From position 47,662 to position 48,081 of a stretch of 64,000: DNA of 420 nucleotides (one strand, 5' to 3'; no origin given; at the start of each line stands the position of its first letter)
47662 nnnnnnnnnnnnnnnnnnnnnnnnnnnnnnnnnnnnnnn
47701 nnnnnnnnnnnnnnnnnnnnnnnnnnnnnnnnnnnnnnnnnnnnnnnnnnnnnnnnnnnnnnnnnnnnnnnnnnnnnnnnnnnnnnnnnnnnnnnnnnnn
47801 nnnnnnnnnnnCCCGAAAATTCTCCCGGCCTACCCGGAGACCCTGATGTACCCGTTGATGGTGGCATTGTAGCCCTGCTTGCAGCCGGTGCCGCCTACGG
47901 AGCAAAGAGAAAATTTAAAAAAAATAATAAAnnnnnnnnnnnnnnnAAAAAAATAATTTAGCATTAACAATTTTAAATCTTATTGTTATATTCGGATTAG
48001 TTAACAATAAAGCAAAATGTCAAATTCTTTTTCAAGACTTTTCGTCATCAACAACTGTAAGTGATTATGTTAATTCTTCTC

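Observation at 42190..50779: Four-gene operon alternating giant T9SS-tailed proteins with small secreted proteins that carry a second, exosortase-like C-terminal sorting signal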

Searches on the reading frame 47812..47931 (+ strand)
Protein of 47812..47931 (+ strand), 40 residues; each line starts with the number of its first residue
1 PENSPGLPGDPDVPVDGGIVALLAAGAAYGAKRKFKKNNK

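Call 19: find_homologous_proteins(query=A2, max_evalue=10)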
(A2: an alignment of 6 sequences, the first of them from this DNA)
Query A2 (6 sequences) (40 aa, profile of the alignment): 205 proteins with E <= 10 among 251 candidates; the best 120 are listed.
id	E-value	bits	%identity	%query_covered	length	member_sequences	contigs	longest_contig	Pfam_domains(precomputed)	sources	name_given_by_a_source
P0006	9.3e-14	68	46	85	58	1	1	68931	-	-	-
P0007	1.5e-11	61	71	70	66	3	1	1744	PF28310.1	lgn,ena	-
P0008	1.7e-11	61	51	85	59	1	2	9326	PF28310.1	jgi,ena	jgi:hypothetical protein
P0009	2.0e-11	61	57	90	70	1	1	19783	PF28310.1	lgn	-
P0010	2.2e-11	61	51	85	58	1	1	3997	PF28310.1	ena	-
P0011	4.0e-11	60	46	90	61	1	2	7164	PF28310.1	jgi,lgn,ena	-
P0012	7.7e-11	59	72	78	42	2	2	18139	PF28310.1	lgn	-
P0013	8.5e-11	59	58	75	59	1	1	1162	PF28310.1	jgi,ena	jgi:hypothetical protein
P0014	1.0e-10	58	73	65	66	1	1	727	PF28310.1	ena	-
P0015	2.5e-10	57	71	75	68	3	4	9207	PF28310.1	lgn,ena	-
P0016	3.9e-10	57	69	78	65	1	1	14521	PF28310.1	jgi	jgi:hypothetical protein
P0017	1.2e-9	55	69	65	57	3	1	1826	PF28310.1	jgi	jgi:hypothetical protein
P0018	1.3e-9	55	60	98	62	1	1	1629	PF28310.1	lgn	-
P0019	1.6e-9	55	72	78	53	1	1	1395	PF28310.1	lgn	-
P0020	1.7e-9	55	69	78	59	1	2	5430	PF28310.1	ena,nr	nr:hypothetical protein [uncultured Pedobacter sp.]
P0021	1.7e-9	55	69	78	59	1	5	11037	PF28310.1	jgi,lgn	jgi:hypothetical protein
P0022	3.1e-9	54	51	90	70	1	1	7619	PF28310.1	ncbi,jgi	jgi:hypothetical protein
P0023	3.3e-9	54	73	35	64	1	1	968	PF28310.1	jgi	jgi:hypothetical protein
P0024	3.7e-9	53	65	65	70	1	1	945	PF28310.1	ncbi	-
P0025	3.8e-9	53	55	73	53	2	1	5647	PF28310.1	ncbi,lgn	-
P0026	4.0e-9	53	65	65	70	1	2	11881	PF28310.1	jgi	jgi:hypothetical protein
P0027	4.4e-9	53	62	90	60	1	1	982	PF28310.1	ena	-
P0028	6.2e-9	53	66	93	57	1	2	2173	PF28310.1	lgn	-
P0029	7.4e-9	53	64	80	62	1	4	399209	PF28310.1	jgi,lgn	-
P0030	1.1e-8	52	52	75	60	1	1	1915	PF28310.1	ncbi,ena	-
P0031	1.5e-8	52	57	88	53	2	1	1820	PF28310.1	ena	-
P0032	1.7e-8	51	58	98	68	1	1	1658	PF28310.1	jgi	jgi:hypothetical protein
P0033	1.9e-8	51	75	20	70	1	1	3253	PF28310.1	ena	-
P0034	1.9e-8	51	75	20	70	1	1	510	PF28310.1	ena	-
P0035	1.9e-8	51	56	43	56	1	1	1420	PF28310.1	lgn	-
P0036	1.9e-8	51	70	80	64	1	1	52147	PF28310.1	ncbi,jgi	ncbi:MAG: hypothetical protein V4594_21125 [Bacteroidota bacterium]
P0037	2.1e-8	51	75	20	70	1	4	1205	PF28310.1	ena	-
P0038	2.1e-8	51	62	83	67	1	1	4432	PF28310.1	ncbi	ncbi:MAG: PID-CTERM protein-sorting domain-containing protein [Ferruginibacter sp.]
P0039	2.2e-8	51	75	20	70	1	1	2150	PF28310.1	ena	-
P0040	2.3e-8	51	75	20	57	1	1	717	PF28310.1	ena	-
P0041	2.5e-8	51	63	75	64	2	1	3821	PF28310.1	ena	-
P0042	2.5e-8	51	70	50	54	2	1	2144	PF28310.1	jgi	jgi:hypothetical protein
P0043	2.6e-8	51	62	68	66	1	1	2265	PF28310.1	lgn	-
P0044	2.6e-8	51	75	20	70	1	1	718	PF28310.1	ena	-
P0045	2.8e-8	51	89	23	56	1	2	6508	PF28310.1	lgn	-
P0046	3.2e-8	50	72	80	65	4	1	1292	PF28310.1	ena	-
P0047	3.2e-8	50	48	100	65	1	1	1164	PF28310.1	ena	-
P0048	3.3e-8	50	54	83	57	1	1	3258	PF28310.1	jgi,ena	jgi:hypothetical protein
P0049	3.6e-8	50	50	98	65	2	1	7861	PF28310.1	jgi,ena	jgi:hypothetical protein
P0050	4.2e-8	50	52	75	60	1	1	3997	PF28310.1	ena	-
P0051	4.7e-8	50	75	20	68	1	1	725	PF28310.1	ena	-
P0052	4.8e-8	50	49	85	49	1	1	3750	PF28310.1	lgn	-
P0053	5.2e-8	50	45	93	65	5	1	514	PF28310.1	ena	-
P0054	5.6e-8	50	72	78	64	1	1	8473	PF28310.1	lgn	-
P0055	5.7e-8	50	75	20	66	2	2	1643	PF28310.1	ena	-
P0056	6.0e-8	50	75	20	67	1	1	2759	PF28310.1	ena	-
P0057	6.5e-8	49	65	78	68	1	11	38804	PF28310.1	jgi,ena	-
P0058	6.8e-8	49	75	20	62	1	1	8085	PF28310.1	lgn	-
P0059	7.6e-8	49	-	-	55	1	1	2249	PF28310.1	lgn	-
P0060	7.9e-8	49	75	20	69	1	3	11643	PF28310.1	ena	-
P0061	8.4e-8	49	75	20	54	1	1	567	PF28310.1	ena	-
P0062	8.5e-8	49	75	20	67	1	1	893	PF28310.1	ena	-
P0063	8.6e-8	49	75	20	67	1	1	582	PF28310.1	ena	-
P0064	9.1e-8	49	75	20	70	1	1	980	PF28310.1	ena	-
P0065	9.7e-8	49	75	20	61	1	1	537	PF28310.1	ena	-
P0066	1.2e-7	49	75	20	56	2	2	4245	PF28310.1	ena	-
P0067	1.3e-7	49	-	-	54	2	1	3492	PF28310.1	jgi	jgi:hypothetical protein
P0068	1.4e-7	48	75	20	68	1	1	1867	PF28310.1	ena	-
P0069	1.4e-7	48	75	20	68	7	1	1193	PF28310.1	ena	-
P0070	1.5e-7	48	75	20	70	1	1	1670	PF28310.1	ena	-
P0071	1.5e-7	48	69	78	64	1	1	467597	PF28310.1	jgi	jgi:hypothetical protein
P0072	1.6e-7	48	75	20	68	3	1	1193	PF28310.1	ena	-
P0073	1.7e-7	48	86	18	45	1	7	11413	PF28310.1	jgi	-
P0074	1.7e-7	48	75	20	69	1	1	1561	PF28310.1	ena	-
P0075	1.8e-7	48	59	68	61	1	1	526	PF28310.1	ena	-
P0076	1.8e-7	48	75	20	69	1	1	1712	PF28310.1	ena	-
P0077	1.8e-7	48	75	20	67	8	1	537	PF28310.1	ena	-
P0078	1.8e-7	48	75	20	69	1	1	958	PF28310.1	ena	-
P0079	1.8e-7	48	75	20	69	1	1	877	PF28310.1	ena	-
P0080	1.8e-7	48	75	20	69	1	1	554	PF28310.1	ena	-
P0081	1.8e-7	48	75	20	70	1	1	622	PF28310.1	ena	-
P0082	1.8e-7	48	75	20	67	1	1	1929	PF28310.1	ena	-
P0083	1.9e-7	48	75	20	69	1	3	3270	PF28310.1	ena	-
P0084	1.9e-7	48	75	20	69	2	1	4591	PF28310.1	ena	-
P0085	1.9e-7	48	75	20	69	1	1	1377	PF28310.1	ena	-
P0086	1.9e-7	48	75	20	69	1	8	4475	PF28310.1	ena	-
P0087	1.9e-7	48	75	20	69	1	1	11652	PF28310.1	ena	-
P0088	1.9e-7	48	75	20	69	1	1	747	PF28310.1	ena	-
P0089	2.0e-7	48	75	20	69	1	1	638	PF28310.1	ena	-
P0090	2.0e-7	48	54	90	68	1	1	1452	PF28310.1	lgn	-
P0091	2.3e-7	48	75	20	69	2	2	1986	PF28310.1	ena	-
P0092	2.4e-7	48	-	-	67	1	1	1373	PF28310.1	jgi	jgi:hypothetical protein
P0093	3.1e-7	47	-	-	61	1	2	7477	PF28310.1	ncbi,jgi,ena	jgi:hypothetical protein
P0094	3.2e-7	47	55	75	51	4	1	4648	PF28310.1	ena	-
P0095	3.6e-7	47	49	83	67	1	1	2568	PF28310.1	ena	-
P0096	4.7e-7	47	65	65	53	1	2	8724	PF28310.1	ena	-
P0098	5.0e-7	47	56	65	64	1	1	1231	PF28310.1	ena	-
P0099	5.5e-7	47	75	20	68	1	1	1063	PF28310.1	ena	-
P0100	5.9e-7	46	56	90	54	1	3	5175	PF28310.1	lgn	-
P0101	6.1e-7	46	89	23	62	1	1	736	PF28310.1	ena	-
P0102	6.1e-7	46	46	90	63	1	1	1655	PF28310.1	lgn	-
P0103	6.3e-7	46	59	83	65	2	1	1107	PF28310.1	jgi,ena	jgi:hypothetical protein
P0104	7.5e-7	46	51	93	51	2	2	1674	PF28310.1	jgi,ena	jgi:hypothetical protein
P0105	7.7e-7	46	55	75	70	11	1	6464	PF28310.1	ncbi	-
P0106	8.2e-7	46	68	73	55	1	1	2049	PF28310.1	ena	-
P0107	8.7e-7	46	62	73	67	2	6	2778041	PF28310.1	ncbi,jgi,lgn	jgi:hypothetical protein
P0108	9.1e-7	46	-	-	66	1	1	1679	PF28310.1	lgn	-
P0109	9.4e-7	46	59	83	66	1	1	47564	PF28310.1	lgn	-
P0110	1.0e-6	46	67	65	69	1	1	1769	PF28310.1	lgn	-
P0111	1.0e-6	46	44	90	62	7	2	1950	PF28310.1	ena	-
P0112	1.2e-6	45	64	78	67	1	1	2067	PF28310.1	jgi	jgi:hypothetical protein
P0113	1.2e-6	45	-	-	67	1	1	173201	PF28310.1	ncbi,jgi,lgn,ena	jgi:hypothetical protein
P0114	1.2e-6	45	55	75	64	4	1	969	PF28310.1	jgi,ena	jgi:hypothetical protein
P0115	1.3e-6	45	53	65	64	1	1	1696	PF28310.1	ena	-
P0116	1.3e-6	45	64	78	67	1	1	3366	PF28310.1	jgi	jgi:hypothetical protein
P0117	1.5e-6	45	61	78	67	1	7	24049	PF28310.1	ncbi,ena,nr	ncbi:MAG: hypothetical protein AMXMBFR79_10980 [Chitinophagaceae bacterium]|nr:hypothetical protein 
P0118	2.0e-6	45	-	-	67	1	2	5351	PF28310.1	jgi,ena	jgi:hypothetical protein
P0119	2.0e-6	45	72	45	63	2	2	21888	PF28310.1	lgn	-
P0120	2.1e-6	45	-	-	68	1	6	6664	PF28310.1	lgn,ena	-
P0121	2.2e-6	45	72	45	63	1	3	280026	PF28310.1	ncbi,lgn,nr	ncbi:MAG: hypothetical protein JNK00_13210 [Flavipsychrobacter sp.]|nr:hypothetical protein [Flavips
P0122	2.2e-6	45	68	63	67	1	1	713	PF28310.1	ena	-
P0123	2.7e-6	44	68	55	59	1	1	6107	PF28310.1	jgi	jgi:hypothetical protein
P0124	2.8e-6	44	77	65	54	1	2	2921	PF28310.1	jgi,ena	jgi:hypothetical protein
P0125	2.9e-6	44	63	83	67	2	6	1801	PF28310.1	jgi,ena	jgi:hypothetical protein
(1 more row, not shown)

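Call 21: find_encoding_contigs(protein=P0107, flank=8000, max_places=3)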
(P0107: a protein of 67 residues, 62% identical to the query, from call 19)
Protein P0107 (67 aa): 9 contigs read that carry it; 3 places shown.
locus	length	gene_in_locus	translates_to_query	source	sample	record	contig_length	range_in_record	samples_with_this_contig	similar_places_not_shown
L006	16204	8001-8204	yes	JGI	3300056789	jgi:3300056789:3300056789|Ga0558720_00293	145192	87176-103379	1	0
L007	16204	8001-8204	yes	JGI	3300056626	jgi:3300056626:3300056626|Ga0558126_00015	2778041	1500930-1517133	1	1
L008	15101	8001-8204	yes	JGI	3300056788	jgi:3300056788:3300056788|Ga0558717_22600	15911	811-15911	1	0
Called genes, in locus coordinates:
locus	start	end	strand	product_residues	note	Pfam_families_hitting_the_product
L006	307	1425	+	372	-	PF13528:Glyco_trans_1_3 (faint), PF04101:Glyco_tran_28_C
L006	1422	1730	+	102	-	PF00892:EamA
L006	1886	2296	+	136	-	PF00892:EamA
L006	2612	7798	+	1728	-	PF21471:Reelin_subrepeat-B (faint), PF00041:fn3 (faint), PF22633:F5_F8_type_C_2 (faint), PF18962:Por_Secre_tail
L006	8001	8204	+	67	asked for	PF28310:PID_CTERM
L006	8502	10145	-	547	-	PF01663:Phosphodiest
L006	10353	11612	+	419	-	PF00155:Aminotran_1_2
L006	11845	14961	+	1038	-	PF13620:CarboxypepD_reg, PF13715:CarbopepD_reg_2, PF07715:Plug, PF00593:TonB_dep_Rec_b-barrel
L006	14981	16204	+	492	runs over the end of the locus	-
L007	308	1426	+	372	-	PF13528:Glyco_trans_1_3 (faint), PF04101:Glyco_tran_28_C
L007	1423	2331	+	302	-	PF00892:EamA, PF06027:SLC35F, PF00892:EamA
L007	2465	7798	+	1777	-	PF21471:Reelin_subrepeat-B (faint), PF00041:fn3 (faint), PF22633:F5_F8_type_C_2 (faint), PF18962:Por_Secre_tail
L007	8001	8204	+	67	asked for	PF28310:PID_CTERM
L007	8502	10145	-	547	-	PF01663:Phosphodiest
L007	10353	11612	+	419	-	PF00155:Aminotran_1_2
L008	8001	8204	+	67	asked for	PF28310:PID_CTERM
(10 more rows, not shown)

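Call 22: find_encoding_contigs(protein=P0121, flank=8000, max_places=3)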
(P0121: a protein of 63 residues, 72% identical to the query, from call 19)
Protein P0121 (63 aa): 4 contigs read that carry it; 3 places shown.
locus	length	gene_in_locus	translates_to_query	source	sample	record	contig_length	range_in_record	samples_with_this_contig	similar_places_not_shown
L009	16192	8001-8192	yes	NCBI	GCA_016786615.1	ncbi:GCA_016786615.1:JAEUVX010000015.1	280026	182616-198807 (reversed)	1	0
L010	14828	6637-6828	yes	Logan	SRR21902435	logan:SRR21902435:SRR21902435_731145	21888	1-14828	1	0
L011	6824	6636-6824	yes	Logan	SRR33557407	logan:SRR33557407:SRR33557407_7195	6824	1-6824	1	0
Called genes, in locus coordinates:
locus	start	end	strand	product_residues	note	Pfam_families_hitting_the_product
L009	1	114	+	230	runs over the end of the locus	PF13640:2OG-FeII_Oxy_3, PF18331:PKHD_C (faint)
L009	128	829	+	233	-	PF05118:Asp_Arg_Hydrox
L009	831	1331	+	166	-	-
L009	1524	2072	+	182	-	PF07484:Collar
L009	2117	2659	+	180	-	PF07484:Collar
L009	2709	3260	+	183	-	PF07484:Collar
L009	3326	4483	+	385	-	PF13458:Peripla_BP_6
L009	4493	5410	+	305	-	PF00551:Formyl_trans_N, PF02911:Formyl_trans_C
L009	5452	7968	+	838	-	PF18962:Por_Secre_tail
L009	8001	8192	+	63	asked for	PF28310:PID_CTERM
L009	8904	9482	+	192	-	PF01966:HD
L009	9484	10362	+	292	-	PF02588:YitT_membrane, PF10035:DUF2179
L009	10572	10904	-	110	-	-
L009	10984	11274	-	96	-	-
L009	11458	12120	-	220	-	PF00072:Response_reg, PF00196:GerE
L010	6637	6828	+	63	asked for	PF28310:PID_CTERM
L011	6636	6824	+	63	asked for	PF28310:PID_CTERM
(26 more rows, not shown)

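Call 23: find_encoding_contigs(protein=P0071, flank=8000, max_places=3)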
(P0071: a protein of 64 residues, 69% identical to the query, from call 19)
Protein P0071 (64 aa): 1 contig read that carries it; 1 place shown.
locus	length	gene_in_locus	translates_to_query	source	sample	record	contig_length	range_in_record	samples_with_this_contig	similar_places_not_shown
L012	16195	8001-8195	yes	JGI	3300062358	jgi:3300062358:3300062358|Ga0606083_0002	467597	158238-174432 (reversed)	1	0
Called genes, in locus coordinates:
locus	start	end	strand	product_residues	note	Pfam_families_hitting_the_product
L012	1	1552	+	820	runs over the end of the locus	PF00512:HisKA, PF02518:HATPase_c, PF00072:Response_reg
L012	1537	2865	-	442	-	PF00072:Response_reg, PF07724:AAA_2 (faint), PF00158:Sigma54_activat, PF14532:Sigma54_activ_2, PF07728:AAA_5, PF25601:AAA_lid_14, PF02954:HTH_8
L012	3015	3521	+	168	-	PF01978:TrmB (weak), PF12802:MarR_2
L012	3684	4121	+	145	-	PF02082:Rrf2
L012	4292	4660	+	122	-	-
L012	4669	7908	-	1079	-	PF10102:DUF2341 (weak), PF13385:Laminin_G_3, PF18962:Por_Secre_tail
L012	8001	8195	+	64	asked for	PF28310:PID_CTERM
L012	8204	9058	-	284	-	-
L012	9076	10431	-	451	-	PF02321:OEP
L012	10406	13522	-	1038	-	PF00873:ACR_tran, PF03176:MMPL (weak)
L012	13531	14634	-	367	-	PF25917:BSH_RND, PF25973:BSH_CzcB (weak), PF25954:Beta-barrel_RND_2, PF25967:RND-MFP_C, PF25975:CzcB_C (weak), PF25989:YknX_C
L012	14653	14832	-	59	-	-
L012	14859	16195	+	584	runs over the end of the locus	PF17899:Peptidase_M61_N, PF05299:Peptidase_M61, PF00595:PDZ, PF13180:PDZ_2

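Call 74: find_encoding_contigs(protein=P0029, flank=7000, max_places=2)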
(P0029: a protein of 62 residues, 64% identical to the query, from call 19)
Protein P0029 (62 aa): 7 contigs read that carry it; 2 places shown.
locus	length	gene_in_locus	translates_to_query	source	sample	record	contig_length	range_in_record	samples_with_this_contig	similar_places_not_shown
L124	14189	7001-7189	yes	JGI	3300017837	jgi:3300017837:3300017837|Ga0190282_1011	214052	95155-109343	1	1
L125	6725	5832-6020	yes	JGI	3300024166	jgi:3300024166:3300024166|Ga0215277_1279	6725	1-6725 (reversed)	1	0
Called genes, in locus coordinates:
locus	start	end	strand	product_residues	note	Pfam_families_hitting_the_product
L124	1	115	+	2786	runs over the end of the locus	PF19081:Ig_7, PF13585:CHU_C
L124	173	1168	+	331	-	PF11751:PorP_SprF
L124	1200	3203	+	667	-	PF13428:TPR_14 (faint), PF07676:PD40 (faint), PF13620:CarboxypepD_reg (weak), PF00691:OmpA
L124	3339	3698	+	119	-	-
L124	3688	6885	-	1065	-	PF13385:Laminin_G_3, PF18962:Por_Secre_tail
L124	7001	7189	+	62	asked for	PF28310:PID_CTERM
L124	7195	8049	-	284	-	-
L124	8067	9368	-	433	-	PF02321:OEP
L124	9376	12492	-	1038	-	PF00873:ACR_tran, PF03176:MMPL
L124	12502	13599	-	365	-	PF25917:BSH_RND, PF25973:BSH_CzcB (weak), PF25944:Beta-barrel_RND (weak), PF25954:Beta-barrel_RND_2, PF25967:RND-MFP_C, PF25975:CzcB_C (weak), PF25989:YknX_C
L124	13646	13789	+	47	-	-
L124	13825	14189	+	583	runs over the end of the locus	PF17899:Peptidase_M61_N, PF05299:Peptidase_M61, PF00595:PDZ, PF13180:PDZ_2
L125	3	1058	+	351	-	?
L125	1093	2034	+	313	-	PF13620:CarboxypepD_reg (weak), PF13715:CarbopepD_reg_2 (faint), PF00691:OmpA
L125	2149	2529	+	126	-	-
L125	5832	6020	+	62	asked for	PF28310:PID_CTERM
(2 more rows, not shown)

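Call 75: find_encoding_contigs(protein=P0113, flank=7000, max_places=2)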
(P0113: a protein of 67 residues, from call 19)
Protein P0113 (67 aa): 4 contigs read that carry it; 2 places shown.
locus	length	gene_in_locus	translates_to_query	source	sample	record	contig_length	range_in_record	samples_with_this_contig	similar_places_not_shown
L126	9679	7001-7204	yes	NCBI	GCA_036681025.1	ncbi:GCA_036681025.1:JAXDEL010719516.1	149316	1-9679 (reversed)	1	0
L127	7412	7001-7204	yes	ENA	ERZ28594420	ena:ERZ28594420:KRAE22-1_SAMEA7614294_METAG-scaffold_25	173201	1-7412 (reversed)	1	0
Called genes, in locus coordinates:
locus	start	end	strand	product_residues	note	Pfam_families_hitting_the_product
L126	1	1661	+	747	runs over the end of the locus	PF01435:Peptidase_M48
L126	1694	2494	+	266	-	-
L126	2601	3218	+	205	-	PF03458:Gly_transporter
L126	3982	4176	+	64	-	-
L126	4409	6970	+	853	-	-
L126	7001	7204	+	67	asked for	PF28310:PID_CTERM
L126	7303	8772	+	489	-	PF00515:TPR_1 (faint), PF07719:TPR_2 (faint), PF13424:TPR_12 (weak), PF00196:GerE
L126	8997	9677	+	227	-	?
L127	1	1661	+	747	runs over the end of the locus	PF01435:Peptidase_M48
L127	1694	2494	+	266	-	-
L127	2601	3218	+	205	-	PF03458:Gly_transporter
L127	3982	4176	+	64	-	-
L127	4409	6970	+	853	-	-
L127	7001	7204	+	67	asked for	PF28310:PID_CTERM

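Call 76: find_encoding_contigs(protein=P0036, flank=7000, max_places=2)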
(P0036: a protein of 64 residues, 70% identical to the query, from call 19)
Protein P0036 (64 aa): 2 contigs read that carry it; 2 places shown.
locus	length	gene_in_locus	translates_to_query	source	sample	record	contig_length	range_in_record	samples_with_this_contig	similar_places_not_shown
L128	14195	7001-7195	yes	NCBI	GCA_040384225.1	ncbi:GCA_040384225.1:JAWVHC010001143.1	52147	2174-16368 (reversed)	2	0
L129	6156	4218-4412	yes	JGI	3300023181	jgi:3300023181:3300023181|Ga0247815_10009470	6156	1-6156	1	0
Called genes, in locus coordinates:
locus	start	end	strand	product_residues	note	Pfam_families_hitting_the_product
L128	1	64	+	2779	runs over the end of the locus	PF19081:Ig_7, PF13585:CHU_C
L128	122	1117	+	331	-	PF11751:PorP_SprF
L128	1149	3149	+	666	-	PF07676:PD40 (weak), PF00691:OmpA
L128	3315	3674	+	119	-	-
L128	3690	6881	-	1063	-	PF10102:DUF2341 (faint), PF13385:Laminin_G_3, PF10162:G8 (faint), PF18962:Por_Secre_tail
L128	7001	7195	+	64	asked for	PF28310:PID_CTERM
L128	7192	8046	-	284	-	-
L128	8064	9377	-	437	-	PF02321:OEP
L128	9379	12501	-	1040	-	PF00873:ACR_tran, PF02355:SecD_SecF_C (faint), PF03176:MMPL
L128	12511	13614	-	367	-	PF25917:BSH_RND, PF25973:BSH_CzcB (weak), PF25954:Beta-barrel_RND_2, PF25967:RND-MFP_C, PF25975:CzcB_C (weak), PF25989:YknX_C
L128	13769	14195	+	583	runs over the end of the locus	PF17899:Peptidase_M61_N, PF05299:Peptidase_M61, PF00595:PDZ (weak), PF13180:PDZ_2, PF17820:PDZ_6 (weak)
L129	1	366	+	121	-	PF00691:OmpA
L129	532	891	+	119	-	-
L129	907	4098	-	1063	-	PF10102:DUF2341 (faint), PF13385:Laminin_G_3, PF10162:G8 (faint), PF18962:Por_Secre_tail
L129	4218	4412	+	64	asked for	PF28310:PID_CTERM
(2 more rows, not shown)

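Call 77: find_encoding_contigs(protein=P0109, flank=7000, max_places=2)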
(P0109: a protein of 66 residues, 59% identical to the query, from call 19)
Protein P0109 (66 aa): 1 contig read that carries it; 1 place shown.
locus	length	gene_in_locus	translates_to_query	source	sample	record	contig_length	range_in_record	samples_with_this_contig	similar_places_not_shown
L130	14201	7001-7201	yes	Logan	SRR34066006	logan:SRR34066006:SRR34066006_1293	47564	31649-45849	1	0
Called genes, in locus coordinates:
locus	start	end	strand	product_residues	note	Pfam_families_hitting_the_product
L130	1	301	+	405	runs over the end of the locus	-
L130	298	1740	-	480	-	PF00939:Na_sulph_symp, PF03600:CitMHS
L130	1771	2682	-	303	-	-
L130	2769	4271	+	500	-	PF00392:GntR, PF00155:Aminotran_1_2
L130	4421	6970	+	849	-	-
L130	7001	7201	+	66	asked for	PF28310:PID_CTERM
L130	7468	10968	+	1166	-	PF18099:CBM_35_2 (faint), PF26352:RhsPI (faint), PF14292:SusE, PF18962:Por_Secre_tail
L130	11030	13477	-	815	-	PF03065:Glyco_hydro_57, PF12055:DUF3536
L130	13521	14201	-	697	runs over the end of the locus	PF02922:CBM_48, PF00128:Alpha-amylase, PF02806:Alpha-amylase_C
